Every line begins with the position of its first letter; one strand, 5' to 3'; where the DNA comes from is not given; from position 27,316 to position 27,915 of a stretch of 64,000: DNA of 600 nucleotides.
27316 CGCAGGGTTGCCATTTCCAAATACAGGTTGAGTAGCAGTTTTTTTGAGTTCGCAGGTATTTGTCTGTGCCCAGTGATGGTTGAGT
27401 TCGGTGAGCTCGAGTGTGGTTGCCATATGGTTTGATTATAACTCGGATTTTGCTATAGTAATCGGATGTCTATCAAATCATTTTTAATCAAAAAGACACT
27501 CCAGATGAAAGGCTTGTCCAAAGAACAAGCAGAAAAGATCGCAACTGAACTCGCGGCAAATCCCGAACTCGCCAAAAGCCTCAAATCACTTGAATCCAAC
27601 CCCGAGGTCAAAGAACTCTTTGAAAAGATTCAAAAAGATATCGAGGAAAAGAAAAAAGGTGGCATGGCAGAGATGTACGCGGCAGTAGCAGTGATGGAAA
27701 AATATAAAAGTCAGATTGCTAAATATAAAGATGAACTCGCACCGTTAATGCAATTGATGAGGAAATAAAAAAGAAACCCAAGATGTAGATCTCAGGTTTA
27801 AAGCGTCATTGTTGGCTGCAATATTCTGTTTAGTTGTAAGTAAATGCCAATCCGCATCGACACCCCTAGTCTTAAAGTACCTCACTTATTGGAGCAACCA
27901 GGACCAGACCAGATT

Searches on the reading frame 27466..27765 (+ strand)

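Call 5: search_protein_families(library=pfam, proteins=[window:27466-27765:+], max_evalue=0.01)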
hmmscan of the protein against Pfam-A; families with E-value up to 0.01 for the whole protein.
window:27466-27765:+ (100 aa): 2 families
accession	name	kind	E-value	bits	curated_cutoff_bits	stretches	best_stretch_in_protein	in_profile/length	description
PF05819.16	NolX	-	0.00083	19.1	26.1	1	5-92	5-87/436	NolX protein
PF07739.18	TipAS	-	0.0022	18.9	23.8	1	13-92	21-103/117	TipAS antibiotic-recognition domain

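Call 14: search_protein_families(library=ncbifam, proteins=[window:27466-27765:+], max_evalue=0.1)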
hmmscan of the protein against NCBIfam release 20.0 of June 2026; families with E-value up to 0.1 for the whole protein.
window:27466-27765:+ (100 aa): 4 families
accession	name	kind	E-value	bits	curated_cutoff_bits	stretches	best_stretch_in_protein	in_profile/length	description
NF041751.2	sbcc_Staph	equivalog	0.014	13.4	920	1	8-86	249-329/1007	exonuclease subunit SbcC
TIGR01878.1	cas_Csa5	equivalog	0.024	14.9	53.35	1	18-68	49-100/107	type I-A CRISPR-associated protein Csa5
TIGR04529.1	MTB_hemophore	subfamily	0.035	15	32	0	13-47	5-39/77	hemophore-related protein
NF038319.1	DISARM_DrmC_I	equivalog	0.042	13.4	133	1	15-81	3-69/236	DISARM system phospholipase D-like protein DrmC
